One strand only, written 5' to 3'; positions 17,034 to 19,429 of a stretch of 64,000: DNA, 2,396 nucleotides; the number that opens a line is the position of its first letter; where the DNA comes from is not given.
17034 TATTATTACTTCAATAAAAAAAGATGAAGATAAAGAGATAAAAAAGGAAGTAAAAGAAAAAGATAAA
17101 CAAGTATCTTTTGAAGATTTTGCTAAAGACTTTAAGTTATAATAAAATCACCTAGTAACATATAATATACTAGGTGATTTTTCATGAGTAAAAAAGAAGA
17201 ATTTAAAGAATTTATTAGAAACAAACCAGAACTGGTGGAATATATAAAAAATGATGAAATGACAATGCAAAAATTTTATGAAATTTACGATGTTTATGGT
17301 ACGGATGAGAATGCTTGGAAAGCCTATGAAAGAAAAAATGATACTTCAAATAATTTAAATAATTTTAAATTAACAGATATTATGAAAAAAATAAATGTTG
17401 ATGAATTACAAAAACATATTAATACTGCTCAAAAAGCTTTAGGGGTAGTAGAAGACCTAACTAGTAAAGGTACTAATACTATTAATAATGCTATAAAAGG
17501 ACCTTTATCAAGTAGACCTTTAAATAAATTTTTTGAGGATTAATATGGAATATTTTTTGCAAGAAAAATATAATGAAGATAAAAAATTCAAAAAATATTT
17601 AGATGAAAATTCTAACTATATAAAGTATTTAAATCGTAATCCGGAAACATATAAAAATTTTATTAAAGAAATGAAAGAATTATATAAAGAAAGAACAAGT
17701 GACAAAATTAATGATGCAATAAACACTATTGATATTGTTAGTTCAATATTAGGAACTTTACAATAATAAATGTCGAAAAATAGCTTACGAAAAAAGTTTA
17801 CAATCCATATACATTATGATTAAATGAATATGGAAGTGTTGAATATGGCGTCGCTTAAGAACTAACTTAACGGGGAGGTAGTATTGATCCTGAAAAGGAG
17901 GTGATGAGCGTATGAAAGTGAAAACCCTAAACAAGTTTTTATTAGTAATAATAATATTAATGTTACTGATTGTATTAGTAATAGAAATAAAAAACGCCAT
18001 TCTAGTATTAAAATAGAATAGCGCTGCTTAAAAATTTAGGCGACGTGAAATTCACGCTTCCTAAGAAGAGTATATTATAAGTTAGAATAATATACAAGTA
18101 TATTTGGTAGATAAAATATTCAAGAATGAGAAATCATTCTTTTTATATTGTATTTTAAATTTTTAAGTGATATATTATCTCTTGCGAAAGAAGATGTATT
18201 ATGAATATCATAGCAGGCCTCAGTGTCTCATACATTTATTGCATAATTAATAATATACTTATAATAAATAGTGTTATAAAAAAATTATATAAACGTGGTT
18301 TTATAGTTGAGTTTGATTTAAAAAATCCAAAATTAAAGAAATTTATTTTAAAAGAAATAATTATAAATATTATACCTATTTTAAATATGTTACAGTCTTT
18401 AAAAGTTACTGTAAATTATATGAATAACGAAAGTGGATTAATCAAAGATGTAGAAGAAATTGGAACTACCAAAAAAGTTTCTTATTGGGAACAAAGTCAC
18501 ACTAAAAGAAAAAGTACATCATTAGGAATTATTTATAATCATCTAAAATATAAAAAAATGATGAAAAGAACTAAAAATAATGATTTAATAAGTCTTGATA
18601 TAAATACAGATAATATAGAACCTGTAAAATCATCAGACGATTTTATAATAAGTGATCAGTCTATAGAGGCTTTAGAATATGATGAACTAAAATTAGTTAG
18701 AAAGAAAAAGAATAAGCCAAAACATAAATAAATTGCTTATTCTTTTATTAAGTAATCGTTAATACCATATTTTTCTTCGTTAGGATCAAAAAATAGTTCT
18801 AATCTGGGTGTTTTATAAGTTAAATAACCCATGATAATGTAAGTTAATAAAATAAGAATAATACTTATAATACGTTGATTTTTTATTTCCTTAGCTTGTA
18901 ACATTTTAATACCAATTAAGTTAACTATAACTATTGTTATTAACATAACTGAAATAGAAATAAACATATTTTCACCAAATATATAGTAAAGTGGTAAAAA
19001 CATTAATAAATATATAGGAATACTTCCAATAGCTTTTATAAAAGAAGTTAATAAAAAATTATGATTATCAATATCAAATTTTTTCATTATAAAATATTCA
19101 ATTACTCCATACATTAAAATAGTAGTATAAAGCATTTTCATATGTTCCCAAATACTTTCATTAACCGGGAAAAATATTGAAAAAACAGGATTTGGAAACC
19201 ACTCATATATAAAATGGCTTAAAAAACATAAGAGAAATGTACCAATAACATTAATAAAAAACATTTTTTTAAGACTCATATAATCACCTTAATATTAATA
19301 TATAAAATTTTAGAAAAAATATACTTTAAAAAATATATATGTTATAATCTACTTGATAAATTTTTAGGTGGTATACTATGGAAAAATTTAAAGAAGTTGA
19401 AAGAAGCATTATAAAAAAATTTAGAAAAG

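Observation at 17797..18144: Type I toxin-antitoxin-like module, locus 1: 34-aa hydrophobic peptide with a convergent antisense RNA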

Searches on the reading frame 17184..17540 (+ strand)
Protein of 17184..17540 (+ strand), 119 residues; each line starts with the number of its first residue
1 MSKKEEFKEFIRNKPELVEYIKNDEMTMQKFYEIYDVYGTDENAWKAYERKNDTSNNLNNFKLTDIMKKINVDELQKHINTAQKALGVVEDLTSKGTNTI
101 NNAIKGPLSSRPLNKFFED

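Call 47: search_protein_families(library=pfam, proteins=[window:17184-17540:+], max_evalue=0.01)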
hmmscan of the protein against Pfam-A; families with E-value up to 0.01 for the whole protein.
window:17184-17540:+ (119 aa): 1 family
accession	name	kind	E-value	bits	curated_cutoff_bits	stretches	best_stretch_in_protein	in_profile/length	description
PF14071.11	YlbD_coat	-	1.6e-17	64.4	27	1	5-98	1-107/126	Putative coat protein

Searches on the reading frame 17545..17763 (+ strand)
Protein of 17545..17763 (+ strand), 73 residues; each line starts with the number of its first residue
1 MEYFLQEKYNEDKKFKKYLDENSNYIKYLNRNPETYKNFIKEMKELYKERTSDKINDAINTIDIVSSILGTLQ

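Call 47: search_protein_families(library=pfam, proteins=[window:17545-17763:+], max_evalue=0.01)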
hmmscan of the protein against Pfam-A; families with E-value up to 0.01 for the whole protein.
window:17545-17763:+ (73 aa): 2 families
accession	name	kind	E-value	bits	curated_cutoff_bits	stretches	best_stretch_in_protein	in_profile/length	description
PF14003.11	YlbE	-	1.3e-05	25.8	27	1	14-68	2-56/61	YlbE-like protein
PF20993.2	CENPH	-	0.0014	19.2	27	1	4-57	89-137/175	CENPH protein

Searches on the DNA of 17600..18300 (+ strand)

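Call 5: search_rna_families(source=window, start=17600, end=18300, threshold=evalue, max_evalue=10, show_alignments=3)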
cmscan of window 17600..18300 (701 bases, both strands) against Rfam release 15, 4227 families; matches with E-value up to 10: 1.
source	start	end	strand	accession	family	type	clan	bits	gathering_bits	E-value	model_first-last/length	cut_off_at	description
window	18144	18239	+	RF02084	STnc130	Gene; sRNA;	-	20.6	55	1.7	1-135/135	no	Enterobacteria sRNA STnc130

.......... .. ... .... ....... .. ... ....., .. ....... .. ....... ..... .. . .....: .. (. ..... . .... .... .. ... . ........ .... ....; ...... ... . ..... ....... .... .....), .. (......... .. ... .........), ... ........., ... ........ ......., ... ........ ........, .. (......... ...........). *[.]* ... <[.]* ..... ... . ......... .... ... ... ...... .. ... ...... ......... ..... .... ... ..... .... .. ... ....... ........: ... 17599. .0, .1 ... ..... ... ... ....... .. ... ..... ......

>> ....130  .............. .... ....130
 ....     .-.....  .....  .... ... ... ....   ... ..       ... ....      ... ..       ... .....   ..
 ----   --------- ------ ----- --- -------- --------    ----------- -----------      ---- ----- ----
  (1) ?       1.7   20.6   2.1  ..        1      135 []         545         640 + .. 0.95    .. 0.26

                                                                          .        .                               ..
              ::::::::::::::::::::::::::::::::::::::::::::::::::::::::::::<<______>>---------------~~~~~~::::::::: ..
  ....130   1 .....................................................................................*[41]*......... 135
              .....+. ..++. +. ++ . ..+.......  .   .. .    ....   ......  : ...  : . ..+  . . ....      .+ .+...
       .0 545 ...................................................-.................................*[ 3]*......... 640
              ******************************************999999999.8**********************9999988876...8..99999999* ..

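Call 64: search_dna_similar(query=window:17771-18144:+, collection=phages, mode=distant, max_evalue=0.001, max_rows=10)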
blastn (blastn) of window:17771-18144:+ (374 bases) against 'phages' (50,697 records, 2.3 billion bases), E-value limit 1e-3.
No match.

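Call 65: search_dna_similar(query=window:17771-18144:+, collection=plasmids, mode=distant, max_evalue=0.001, max_rows=10)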
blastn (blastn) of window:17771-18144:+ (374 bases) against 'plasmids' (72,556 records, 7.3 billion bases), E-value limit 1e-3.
No match.

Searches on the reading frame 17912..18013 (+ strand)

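Call 19: search_protein_families(library=pfam, proteins=[window:17912-18013:+], max_evalue=10)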
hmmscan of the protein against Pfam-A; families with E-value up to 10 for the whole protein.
seq(34 aa): 1 family
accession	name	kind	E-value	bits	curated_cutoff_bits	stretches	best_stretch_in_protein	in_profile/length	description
PF09889.16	DUF2116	-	4.8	7.7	26.8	1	2-25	34-57/59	Probable treble clef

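Call 20: search_protein_families(library=ncbifam, proteins=[window:17912-18013:+], max_evalue=10)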
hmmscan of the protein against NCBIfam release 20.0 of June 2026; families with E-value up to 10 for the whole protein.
seq(34 aa): 1 family
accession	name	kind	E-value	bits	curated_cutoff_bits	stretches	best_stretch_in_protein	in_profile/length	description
NF038277.1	accessory_MacP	equivalog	2.4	8.7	45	1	4-24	75-95/98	cell wall synthase accessory phosphoprotein MacP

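Call 71: search_protein_families(library=phrogs, proteins=[window:17912-18013:+], max_evalue=1)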
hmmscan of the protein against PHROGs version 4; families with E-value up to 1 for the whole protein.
seq(34 aa): 0 families

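Call 72: search_protein_families(library=padloc, proteins=[window:17912-18013:+], max_evalue=1)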
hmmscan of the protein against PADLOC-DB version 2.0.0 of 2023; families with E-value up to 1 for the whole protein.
seq(34 aa): 0 families

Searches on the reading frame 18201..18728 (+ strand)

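Call 47: search_protein_families(library=pfam, proteins=[window:18201-18728:+], max_evalue=0.01)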
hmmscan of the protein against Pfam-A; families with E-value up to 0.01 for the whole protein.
window:18201-18728:+ (176 aa): 1 family
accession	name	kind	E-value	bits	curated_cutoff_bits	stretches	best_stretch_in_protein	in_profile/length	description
PF00410.24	Ribosomal_S8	-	0.0016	18.8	24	1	21-111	28-98/126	Ribosomal protein S8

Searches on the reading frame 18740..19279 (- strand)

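Call 47: search_protein_families(library=pfam, proteins=[window:18740-19279:-], max_evalue=0.01)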
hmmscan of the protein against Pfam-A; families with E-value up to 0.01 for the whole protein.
window:18740-19279:- (180 aa): 1 family
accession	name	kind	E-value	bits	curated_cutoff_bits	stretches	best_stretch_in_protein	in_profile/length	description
PF20122.4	DUF6512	-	6.3e-19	69.1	26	1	4-173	10-181/181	Family of unknown function (DUF6512)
